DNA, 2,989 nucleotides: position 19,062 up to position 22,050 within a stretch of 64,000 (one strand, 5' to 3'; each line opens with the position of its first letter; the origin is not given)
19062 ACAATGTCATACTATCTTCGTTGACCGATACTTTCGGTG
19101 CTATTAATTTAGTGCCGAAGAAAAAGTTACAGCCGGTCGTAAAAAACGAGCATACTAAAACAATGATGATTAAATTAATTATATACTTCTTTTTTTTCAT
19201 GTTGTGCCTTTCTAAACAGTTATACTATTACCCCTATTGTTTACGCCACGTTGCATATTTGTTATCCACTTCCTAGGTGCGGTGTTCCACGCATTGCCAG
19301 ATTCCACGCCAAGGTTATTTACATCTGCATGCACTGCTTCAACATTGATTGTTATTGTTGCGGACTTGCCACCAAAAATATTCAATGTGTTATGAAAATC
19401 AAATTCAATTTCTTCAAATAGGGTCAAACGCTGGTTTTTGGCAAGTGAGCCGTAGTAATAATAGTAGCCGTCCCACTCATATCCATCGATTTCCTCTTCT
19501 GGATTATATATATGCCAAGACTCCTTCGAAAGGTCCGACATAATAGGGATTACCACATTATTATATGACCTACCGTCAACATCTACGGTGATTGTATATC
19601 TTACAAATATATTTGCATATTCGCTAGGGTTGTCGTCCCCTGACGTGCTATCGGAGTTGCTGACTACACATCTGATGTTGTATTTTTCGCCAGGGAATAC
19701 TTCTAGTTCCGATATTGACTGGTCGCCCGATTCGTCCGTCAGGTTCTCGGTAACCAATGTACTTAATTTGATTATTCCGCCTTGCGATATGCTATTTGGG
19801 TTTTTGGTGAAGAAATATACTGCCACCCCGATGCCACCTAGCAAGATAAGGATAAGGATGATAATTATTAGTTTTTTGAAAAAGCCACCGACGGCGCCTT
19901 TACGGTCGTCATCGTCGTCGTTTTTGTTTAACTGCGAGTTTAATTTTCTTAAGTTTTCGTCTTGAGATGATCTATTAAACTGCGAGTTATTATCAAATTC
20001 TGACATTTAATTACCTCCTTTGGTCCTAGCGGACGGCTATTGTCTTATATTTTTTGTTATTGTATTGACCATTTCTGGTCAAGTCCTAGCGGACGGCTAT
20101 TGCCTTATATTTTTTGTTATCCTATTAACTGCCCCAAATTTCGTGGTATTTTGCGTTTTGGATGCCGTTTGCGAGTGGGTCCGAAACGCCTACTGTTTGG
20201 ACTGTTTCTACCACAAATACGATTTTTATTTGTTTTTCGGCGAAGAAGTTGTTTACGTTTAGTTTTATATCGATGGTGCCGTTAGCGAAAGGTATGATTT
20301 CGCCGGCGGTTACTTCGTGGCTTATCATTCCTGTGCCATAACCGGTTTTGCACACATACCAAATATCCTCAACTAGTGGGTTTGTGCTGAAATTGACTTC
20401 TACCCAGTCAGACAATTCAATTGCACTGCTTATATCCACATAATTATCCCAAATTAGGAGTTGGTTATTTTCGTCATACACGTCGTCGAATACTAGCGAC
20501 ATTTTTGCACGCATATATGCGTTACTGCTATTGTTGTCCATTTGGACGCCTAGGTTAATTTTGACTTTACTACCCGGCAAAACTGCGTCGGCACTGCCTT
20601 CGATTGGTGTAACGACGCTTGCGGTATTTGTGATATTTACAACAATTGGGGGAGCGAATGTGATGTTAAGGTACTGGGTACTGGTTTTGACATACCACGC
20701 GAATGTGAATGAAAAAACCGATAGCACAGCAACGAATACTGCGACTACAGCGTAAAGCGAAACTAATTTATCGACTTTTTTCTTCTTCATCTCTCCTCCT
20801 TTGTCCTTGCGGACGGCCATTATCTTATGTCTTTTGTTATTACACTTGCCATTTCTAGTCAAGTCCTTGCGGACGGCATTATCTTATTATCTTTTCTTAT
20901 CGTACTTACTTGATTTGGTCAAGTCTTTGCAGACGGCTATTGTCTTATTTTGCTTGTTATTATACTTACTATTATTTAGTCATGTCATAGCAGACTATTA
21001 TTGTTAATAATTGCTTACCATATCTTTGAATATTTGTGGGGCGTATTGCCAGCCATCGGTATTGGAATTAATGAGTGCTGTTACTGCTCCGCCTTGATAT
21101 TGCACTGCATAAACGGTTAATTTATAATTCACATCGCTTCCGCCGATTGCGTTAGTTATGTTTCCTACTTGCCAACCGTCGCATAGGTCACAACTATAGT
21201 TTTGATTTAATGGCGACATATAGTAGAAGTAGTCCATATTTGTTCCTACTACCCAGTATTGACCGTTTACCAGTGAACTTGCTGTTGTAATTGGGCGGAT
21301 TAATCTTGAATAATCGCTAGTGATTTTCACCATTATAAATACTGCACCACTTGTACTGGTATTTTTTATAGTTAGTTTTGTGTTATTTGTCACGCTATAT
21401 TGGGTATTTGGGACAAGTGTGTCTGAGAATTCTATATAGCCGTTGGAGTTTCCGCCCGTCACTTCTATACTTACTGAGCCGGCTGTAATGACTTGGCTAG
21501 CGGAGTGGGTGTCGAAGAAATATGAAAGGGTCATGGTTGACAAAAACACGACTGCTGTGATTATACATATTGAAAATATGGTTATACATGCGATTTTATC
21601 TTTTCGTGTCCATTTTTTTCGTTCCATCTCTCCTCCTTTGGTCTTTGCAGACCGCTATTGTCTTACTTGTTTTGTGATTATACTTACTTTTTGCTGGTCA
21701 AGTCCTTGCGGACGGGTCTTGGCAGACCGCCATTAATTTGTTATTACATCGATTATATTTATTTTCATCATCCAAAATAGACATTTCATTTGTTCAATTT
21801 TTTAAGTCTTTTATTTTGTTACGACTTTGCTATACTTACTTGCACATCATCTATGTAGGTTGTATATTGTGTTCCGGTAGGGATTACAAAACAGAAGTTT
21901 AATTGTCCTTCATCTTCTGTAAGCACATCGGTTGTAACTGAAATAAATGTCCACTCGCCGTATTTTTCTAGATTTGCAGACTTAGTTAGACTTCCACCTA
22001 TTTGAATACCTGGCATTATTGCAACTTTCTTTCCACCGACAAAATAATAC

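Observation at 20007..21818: Family of ~60-nt tandem repeats filling every intercistronic spacer of the TasA-like operon, with a covarying 12-nt palindrome abutting each Shine-Dalgarno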

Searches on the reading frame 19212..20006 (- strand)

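Call 6: search_protein_families(library=pfam, proteins=[window:19212-20006:-], max_evalue=0.1)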
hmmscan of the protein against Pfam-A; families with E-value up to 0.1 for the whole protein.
window:19212-20006:- (264 aa): 1 family
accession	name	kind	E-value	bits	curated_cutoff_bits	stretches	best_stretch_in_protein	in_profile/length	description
PF18575.6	HAMP_N3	-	0.038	14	25.7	0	203-225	16-38/43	HAMP N-terminal domain 3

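Call 8: search_protein_families(library=ncbifam, proteins=[window:19212-20006:-], max_evalue=0.1)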
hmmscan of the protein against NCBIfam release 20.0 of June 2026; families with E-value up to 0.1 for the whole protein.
window:19212-20006:- (264 aa): 2 families
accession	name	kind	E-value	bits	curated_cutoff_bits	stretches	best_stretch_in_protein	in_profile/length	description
NF033598.2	elast_bind_EbpS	equivalog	0.00019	20.5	300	1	14-65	278-327/498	elastin-binding protein EbpS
NF004285.1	PRK05696.1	equivalog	0.014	15.2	179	1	37-70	12-45/171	flagellar basal body-associated protein FliL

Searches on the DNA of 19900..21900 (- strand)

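Call 66: search_dna_similar(query=window:20791-21003:-, collection=plasmids, mode=distant, max_evalue=0.01, max_rows=10)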
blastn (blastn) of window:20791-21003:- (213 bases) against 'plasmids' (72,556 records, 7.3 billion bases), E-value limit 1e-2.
No match.

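Call 67: search_dna_similar(query=window:20791-21003:-, collection=phages, mode=distant, max_evalue=0.01, max_rows=10)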
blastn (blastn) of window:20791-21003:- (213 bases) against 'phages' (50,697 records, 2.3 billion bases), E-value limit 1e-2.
No match.

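Call 68: search_rna_families(source=window, start=19900, end=21900, threshold=evalue, max_evalue=5)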
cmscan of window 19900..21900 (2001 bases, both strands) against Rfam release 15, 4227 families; matches with E-value up to 5: 3.
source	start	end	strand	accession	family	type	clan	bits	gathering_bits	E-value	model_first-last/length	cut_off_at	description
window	20047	20116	-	RF02422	Bp1_738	Gene; sRNA;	-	17.1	45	1.3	1-208/208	no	Burkholderia sRNA Bp1_Cand738_SIPHT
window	21566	21627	-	RF00617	cHP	Cis-reg;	CL00129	16.3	40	4.6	1-45/45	no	Flavivirus capsid hairpin cHP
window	20212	20327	-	RF03077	RT-2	Gene; sRNA;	-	12.7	40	4.9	1-222/222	no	RT-2 RNA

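Call 69: search_rna_families(source=L012, start=1950, end=6000, threshold=evalue, max_evalue=5)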
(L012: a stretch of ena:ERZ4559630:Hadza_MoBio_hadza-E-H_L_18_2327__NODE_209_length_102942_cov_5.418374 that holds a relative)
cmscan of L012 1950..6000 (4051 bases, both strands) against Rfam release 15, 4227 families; matches with E-value up to 5: 4.
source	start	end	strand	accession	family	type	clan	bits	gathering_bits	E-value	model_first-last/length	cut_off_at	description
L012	1952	2027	-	RF01859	Phe_leader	Cis-reg; leader;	-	24.4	55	0.63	1-125/125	no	Phenylalanine leader peptide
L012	1950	1988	+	RF01859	Phe_leader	Cis-reg; leader;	-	21.3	55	3.2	88-125/125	5'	Phenylalanine leader peptide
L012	3316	3383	+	RF00280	SNORD51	Gene; snRNA; snoRNA; CD-box;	CL00054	20.9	50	4.1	1-79/79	no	Small nucleolar RNA SNORD51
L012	3806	3875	+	RF01196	snoZ30a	Gene; snRNA; snoRNA; CD-box;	-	16.7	80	3.6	1-92/92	no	Small nucleolar RNA Z30a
